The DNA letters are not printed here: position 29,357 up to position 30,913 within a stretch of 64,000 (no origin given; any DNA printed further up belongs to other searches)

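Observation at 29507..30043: TatC carries a ~180-residue acidic, low-complexity C-terminal tail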

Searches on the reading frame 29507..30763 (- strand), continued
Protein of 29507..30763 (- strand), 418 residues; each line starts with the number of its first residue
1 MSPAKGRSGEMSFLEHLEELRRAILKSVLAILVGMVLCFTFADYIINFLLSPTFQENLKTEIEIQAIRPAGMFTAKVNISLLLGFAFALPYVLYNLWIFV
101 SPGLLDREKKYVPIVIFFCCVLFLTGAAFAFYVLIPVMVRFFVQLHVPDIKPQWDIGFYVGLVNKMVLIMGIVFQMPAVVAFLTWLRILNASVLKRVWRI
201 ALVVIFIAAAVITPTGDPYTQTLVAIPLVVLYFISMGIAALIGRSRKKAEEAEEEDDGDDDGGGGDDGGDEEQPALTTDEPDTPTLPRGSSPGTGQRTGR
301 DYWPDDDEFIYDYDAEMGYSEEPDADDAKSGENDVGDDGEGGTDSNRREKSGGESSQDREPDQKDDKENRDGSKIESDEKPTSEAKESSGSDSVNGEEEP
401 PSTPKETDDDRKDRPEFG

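Call 30: find_encoding_contigs(protein=P0100, flank=6000, max_places=2)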
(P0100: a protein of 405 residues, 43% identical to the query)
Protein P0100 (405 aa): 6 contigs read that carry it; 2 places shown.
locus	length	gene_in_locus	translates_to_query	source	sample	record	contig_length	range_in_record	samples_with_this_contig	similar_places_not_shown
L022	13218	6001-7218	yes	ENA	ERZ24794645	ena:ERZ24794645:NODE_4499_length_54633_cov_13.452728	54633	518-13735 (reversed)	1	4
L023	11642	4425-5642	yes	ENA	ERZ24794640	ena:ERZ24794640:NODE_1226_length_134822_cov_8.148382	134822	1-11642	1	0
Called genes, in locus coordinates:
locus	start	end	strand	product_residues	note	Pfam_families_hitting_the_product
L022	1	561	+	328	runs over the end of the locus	PF00583:Acetyltransf_1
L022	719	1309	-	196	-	PF00510:COX3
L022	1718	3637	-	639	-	PF00009:GTP_EFTU, PF03144:GTP_EFTU_D2, PF25461:Beta-barrel_SelB, PF09106:WHD_2nd_SelB, PF09107:WHD_3rd_SelB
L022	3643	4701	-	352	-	PF00483:NTP_transferase, PF12804:NTP_transf_3, PF24894:Hexapep_GlmU (faint), PF25084:LbH_EIF2B, PF25087:GMPPB_C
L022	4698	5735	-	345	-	PF00288:GHMP_kinases_N, PF08544:GHMP_kinases_C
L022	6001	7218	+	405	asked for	PF00902:TatC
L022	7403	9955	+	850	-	PF07719:TPR_2 (faint), PF09976:TPR_21 (faint), PF13424:TPR_12 (faint), PF13428:TPR_14 (faint), PF13432:TPR_16 (faint), PF13174:TPR_6 (faint), PF14559:TPR_19 (weak), PF01464:SLT, +2 more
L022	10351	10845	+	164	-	-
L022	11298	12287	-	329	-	PF00753:Lactamase_B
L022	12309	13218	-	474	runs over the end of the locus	?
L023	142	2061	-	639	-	PF00009:GTP_EFTU, PF03144:GTP_EFTU_D2, PF25461:Beta-barrel_SelB, PF09106:WHD_2nd_SelB, PF09107:WHD_3rd_SelB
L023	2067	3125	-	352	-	PF00483:NTP_transferase, PF12804:NTP_transf_3, PF24894:Hexapep_GlmU (faint), PF25084:LbH_EIF2B, PF25087:GMPPB_C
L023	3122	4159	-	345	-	PF00288:GHMP_kinases_N, PF08544:GHMP_kinases_C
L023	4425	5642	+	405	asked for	PF00902:TatC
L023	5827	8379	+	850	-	PF07719:TPR_2 (faint), PF09976:TPR_21 (faint), PF13424:TPR_12 (faint), PF13428:TPR_14 (faint), PF13432:TPR_16 (faint), PF13174:TPR_6 (faint), PF14559:TPR_19 (weak), PF01464:SLT, +2 more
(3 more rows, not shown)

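Call 31: find_encoding_contigs(protein=P0105, flank=6000, max_places=2)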
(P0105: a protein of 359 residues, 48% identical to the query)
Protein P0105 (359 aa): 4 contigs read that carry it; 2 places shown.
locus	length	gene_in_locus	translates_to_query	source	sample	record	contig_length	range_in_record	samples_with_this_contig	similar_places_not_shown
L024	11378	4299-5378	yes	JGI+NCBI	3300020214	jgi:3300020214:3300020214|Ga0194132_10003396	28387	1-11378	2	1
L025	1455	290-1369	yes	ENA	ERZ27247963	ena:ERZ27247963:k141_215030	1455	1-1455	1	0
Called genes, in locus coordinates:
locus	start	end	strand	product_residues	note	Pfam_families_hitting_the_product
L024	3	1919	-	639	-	?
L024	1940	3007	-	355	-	PF00483:NTP_transferase, PF12804:NTP_transf_3, PF00132:Hexapep (faint), PF25087:GMPPB_C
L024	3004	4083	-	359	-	PF10509:GalKase_gal_bdg, PF00288:GHMP_kinases_N, PF08544:GHMP_kinases_C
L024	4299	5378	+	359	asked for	PF00902:TatC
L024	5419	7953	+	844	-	PF00515:TPR_1 (faint), PF07719:TPR_2 (faint), PF12895:ANAPC3 (faint), PF13174:TPR_6 (faint), PF13181:TPR_8 (faint), PF13424:TPR_12 (faint), PF13432:TPR_16 (weak), PF01464:SLT, +4 more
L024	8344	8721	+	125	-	-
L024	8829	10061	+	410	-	PF07969:Amidohydro_3 (weak), PF01979:Amidohydro_1, PF07969:Amidohydro_3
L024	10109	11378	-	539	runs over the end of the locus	PF02776:TPP_enzyme_N, PF00205:TPP_enzyme_M, PF02775:TPP_enzyme_C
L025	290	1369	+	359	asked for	PF00902:TatC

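Call 32: find_encoding_contigs(protein=P0115, flank=6000, max_places=2)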
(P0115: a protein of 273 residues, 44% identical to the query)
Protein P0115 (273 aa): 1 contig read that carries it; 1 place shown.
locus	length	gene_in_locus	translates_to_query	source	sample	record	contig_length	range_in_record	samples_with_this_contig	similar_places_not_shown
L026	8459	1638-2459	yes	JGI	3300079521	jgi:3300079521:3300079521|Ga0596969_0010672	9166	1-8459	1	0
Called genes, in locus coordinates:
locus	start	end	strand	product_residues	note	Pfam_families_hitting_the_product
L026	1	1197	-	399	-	?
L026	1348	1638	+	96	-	PF02416:TatA_B_E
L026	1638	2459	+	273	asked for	PF00902:TatC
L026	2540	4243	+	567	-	PF00801:PKD (weak), PF05345:He_PIG (weak), PF17963:Big_9, PF18911:PKD_4 (faint), PF22352:K319L-like_PKD (weak), PF00691:OmpA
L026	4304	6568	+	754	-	-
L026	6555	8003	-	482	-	PF00587:tRNA-synt_2b, PF03129:HGTP_anticodon, PF09180:ProRS-C_1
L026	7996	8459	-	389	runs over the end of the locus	?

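Call 33: find_encoding_contigs(protein=P0108, flank=6000, max_places=2)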
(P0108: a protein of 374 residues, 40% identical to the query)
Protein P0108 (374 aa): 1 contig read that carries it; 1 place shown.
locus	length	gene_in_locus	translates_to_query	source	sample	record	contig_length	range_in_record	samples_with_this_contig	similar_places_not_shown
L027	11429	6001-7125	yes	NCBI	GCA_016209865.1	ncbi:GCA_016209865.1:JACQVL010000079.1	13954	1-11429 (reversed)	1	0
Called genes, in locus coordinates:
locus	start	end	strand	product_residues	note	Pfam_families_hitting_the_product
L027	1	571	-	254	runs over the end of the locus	-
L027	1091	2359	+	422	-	PF04235:DUF418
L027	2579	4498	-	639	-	PF00009:GTP_EFTU, PF01926:MMR_HSR1 (weak), PF03144:GTP_EFTU_D2, PF25461:Beta-barrel_SelB, PF09106:WHD_2nd_SelB (faint), PF09107:WHD_3rd_SelB (weak)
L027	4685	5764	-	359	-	PF00483:NTP_transferase, PF12804:NTP_transf_3, PF00132:Hexapep (faint), PF24894:Hexapep_GlmU (faint), PF25084:LbH_EIF2B (weak), PF25087:GMPPB_C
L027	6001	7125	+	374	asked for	PF00902:TatC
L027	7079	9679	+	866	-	PF13424:TPR_12 (faint), PF13428:TPR_14 (faint), PF00515:TPR_1 (faint), PF07719:TPR_2 (faint), PF13525:YfiO (weak), PF14559:TPR_19 (weak), PF13432:TPR_16 (weak), PF01464:SLT, +4 more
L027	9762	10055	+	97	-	-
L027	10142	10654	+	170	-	-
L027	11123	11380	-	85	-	-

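Call 39: find_homologous_proteins(query=P0105, max_evalue=1e-10)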
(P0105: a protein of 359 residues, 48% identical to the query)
Query P0105 (359 aa): 3809 proteins with E <= 1e-10 among 8000 candidates; the best 120 are listed.
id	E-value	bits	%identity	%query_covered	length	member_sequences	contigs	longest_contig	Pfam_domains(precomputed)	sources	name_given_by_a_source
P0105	4.1e-237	804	100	100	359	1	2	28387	PF00902.24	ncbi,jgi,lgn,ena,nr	ncbi:MAG: twin-arginine translocase subunit TatC [candidate division Zixibacteria bacterium]|nr:twin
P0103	4.6e-158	544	69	98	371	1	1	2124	PF00902.24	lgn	-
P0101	4.6e-141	488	60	99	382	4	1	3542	PF00902.24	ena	-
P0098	2.6e-140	486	60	100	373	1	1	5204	PF00902.24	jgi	jgi:sec-independent protein translocase protein TatC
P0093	1.4e-117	411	54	98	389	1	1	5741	PF00902.24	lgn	-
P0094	5.8e-114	399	52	98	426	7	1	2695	PF00902.24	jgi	-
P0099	4.8e-113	396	54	99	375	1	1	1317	PF00902.24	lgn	-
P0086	1.8e-107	378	51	97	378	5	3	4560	PF00902.24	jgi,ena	-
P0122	1.7e-104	368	50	95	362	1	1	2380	PF00902.24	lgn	-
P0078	2.1e-104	368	47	99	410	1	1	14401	PF00902.24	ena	-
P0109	3.2e-104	367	47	97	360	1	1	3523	PF00902.24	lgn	-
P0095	7.8e-103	362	50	98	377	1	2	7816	PF00902.24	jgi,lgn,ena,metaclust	metaclust:\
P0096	2.3e-102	361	49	98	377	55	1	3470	PF00902.24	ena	-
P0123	1.4e-99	352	46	96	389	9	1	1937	PF00902.24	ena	-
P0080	2.1e-99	351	46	100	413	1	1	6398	PF00902.24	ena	-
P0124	2.5e-99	351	46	98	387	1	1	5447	PF00902.24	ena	-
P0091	9.1e-99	349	50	94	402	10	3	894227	PF00902.24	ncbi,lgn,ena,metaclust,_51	metaclust:\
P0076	1.7e-98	348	48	99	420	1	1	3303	PF00902.24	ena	-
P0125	2.2e-98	348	46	98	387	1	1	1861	PF00902.24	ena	-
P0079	2.7e-98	348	48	99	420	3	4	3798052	PF00902.24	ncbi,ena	-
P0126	3.4e-98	347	47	95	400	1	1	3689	PF00902.24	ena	-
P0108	5.1e-98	347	49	95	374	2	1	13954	PF00902.24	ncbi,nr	ncbi:MAG: twin-arginine translocase subunit TatC [Candidatus Latescibacteria bacterium]|nr:twin-argi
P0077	2.7e-97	344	48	99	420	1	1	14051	PF00902.24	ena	-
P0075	3.1e-97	344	47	96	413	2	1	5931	PF00902.24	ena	-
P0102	1.8e-96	342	64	67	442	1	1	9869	PF00902.24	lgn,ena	-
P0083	2.4e-96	341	46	99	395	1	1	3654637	PF00902.24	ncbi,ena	-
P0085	3.0e-96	341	48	98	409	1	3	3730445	PF00902.24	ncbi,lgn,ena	-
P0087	4.0e-96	340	48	99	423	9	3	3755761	PF00902.24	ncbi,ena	-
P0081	5.2e-96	340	48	99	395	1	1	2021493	PF00902.24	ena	-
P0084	1.0e-95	339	48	99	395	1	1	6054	PF00902.24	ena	-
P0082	1.1e-95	339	48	99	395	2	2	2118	PF00902.24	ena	-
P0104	3.5e-94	334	46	98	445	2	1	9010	PF00902.24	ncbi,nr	ncbi:MAG: twin-arginine translocase subunit TatC [Candidatus Latescibacteria bacterium]|nr:twin-argi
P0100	4.4e-94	334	44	98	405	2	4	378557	PF00902.24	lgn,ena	-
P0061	5.5e-94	333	48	96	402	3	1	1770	PF00902.24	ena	-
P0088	1.1e-92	329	48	99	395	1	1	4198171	PF00902.24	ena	-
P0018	1.7e-92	328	55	80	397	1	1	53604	PF00902.24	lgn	-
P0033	2.1e-92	328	52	89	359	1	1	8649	PF00902.24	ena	-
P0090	2.5e-92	328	46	99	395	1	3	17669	PF00902.24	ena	-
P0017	6.3e-92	327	48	97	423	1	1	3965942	PF00902.24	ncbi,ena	-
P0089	7.0e-92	326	48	99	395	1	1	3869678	PF00902.24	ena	-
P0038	1.0e-91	326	47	97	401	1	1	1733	PF00902.24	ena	-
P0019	1.2e-91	326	47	97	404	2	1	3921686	PF00902.24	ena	-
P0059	1.2e-91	326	48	96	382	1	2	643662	PF00902.24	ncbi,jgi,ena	-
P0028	1.8e-91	325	44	98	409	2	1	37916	PF00902.24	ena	-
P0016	1.9e-91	325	48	96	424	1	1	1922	PF00902.24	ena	-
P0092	3.1e-91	324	63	66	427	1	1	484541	PF00902.24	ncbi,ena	-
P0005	4.0e-91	324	47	97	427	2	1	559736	PF00902.24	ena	-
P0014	4.3e-91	324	49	94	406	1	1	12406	PF00902.24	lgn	-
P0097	4.5e-91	324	61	70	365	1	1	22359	PF00902.24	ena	-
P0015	4.6e-91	324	48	98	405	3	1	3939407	PF00902.24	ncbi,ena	-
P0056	4.7e-91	324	47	97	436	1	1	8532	PF00902.24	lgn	-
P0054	5.8e-91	323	50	94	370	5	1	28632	PF00902.24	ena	-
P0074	9.8e-91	323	46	97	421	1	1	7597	PF00902.24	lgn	-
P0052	1.3e-90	322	48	97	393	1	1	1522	PF00902.24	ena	-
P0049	1.4e-90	322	51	88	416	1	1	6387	PF00902.24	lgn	-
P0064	1.7e-90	322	46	97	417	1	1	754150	PF00902.24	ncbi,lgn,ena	-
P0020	1.7e-90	322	49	95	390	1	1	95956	PF00902.24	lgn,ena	-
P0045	1.8e-90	322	44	99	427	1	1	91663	PF00902.24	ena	-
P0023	2.0e-90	322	48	98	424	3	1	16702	PF00902.24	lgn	-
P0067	2.3e-90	321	47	97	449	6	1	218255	PF00902.24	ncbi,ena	-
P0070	2.4e-90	321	47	96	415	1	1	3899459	PF00902.24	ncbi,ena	-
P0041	3.1e-90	321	48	96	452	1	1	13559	PF00902.24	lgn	-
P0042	3.1e-90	321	48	95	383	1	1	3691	PF00902.24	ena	-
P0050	3.2e-90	321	47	99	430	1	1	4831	PF00902.24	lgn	-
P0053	3.2e-90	321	47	95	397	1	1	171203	PF00902.24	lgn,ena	-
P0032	3.4e-90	321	48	95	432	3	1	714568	PF00902.24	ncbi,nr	ncbi:MAG: twin-arginine translocase subunit TatC [Gemmatimonadetes bacterium]|nr:twin-arginine trans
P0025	3.4e-90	321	47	97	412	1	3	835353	PF00902.24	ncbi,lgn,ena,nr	ncbi:MAG: twin-arginine translocase subunit TatC [Gemmatimonadetes bacterium]|nr:twin-arginine trans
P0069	3.6e-90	321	46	97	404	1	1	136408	PF00902.24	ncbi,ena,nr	ncbi:MAG: twin-arginine translocase subunit TatC [Gemmatimonadota bacterium]|nr:twin-arginine transl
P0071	3.7e-90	321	47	97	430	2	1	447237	PF05297.17,PF00902.24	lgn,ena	-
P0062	3.8e-90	321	47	95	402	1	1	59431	PF00902.24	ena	-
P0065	3.8e-90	321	45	99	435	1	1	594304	PF00902.24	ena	-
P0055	3.9e-90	321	46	96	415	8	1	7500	PF00902.24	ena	-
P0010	3.9e-90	321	48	97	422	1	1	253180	PF00902.24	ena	-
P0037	3.9e-90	321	48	97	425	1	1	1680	PF00902.24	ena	-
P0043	4.0e-90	321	47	97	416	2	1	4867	PF00902.24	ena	-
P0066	4.4e-90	321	49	94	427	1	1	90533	PF00902.24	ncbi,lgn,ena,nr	ncbi:MAG: twin-arginine translocase subunit TatC [Gemmatimonadetes bacterium]|nr:twin-arginine trans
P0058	4.6e-90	320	48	97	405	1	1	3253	PF00902.24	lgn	-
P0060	4.6e-90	320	47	96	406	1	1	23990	PF00902.24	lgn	-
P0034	4.7e-90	320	48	96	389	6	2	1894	PF00902.24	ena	-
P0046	4.8e-90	320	48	97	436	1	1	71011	PF00902.24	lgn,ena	-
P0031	5.0e-90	320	47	97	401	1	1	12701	PF00902.24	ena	-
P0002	5.1e-90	320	47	96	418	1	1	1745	PF00902.24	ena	-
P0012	5.4e-90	320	47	96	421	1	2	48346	PF00902.24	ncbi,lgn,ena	-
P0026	5.4e-90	320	47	97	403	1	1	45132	PF00902.24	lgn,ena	-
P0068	5.6e-90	320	46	97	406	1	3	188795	PF00902.24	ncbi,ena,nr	ncbi:MAG: twin-arginine translocase subunit TatC [Gemmatimonadetes bacterium]|nr:twin-arginine trans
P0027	6.0e-90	320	48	97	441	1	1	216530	PF00902.24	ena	-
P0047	6.5e-90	320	47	96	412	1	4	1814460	PF00902.24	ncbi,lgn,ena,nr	ncbi:MAG: twin-arginine translocase subunit TatC [Gemmatimonadetes bacterium]|nr:twin-arginine trans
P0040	6.9e-90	320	46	94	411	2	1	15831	PF00902.24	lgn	-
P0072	7.2e-90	320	47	98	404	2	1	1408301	PF00902.24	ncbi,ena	-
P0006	8.0e-90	320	46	97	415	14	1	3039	PF00902.24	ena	-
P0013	8.2e-90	320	46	97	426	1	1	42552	PF00902.24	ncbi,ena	-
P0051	9.7e-90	319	49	95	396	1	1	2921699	PF00902.24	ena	-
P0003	1.0e-89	319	47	96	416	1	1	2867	PF00902.24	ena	-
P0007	1.1e-89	319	46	98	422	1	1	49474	PF00902.24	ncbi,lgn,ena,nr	ncbi:MAG: twin-arginine translocase subunit TatC [Gemmatimonadetes bacterium]|nr:twin-arginine trans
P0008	1.6e-89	319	48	95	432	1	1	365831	PF05297.17,PF00902.24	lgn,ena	-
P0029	1.7e-89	319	47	97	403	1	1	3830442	PF00902.24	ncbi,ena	-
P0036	2.0e-89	318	48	97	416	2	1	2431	PF00902.24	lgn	-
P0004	2.1e-89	318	46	96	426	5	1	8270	PF00902.24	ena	-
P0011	3.2e-89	318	48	95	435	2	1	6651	PF00902.24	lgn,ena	-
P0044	3.6e-89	318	46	97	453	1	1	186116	PF00902.24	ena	-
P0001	5.6e-89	317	49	96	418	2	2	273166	PF00902.24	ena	-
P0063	7.6e-89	316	47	97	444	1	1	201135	PF00902.24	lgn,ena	-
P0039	1.6e-88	315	45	97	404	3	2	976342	PF00902.24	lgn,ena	-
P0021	4.5e-88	314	48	97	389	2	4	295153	PF00902.24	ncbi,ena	-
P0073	9.0e-88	313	47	97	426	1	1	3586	PF00902.24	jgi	-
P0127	1.0e-59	221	46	67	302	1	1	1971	PF00902.24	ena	-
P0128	3.6e-59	219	44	67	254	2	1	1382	PF00902.24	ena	-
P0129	2.8e-58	216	44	67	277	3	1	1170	PF00902.24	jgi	jgi:sec-independent protein translocase protein TatC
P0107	1.2e-57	214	61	48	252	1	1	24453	PF00902.24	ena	-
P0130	8.5e-57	211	42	65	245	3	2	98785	PF00902.24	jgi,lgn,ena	-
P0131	8.8e-57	211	43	64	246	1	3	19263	PF00902.24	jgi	-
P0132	5.3e-56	208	43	67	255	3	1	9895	PF00902.24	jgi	-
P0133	7.0e-56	208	42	67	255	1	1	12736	PF00902.24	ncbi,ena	-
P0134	8.7e-56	208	41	65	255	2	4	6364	PF00902.24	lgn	-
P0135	9.6e-56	208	39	74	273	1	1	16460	PF00902.24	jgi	jgi:sec-independent protein translocase protein TatC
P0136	3.3e-55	206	40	74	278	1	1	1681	PF00902.24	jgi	jgi:sec-independent protein translocase protein TatC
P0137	6.1e-55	205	40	77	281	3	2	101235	PF00902.24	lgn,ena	-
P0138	6.5e-55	205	42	72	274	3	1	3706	PF00902.24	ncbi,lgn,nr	ncbi:MAG: twin-arginine translocase subunit TatC [bacterium]|nr:twin-arginine translocase subunit Ta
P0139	2.0e-54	203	45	67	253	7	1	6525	PF00902.24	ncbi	-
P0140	2.3e-54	203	43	66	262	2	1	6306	PF00902.24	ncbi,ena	-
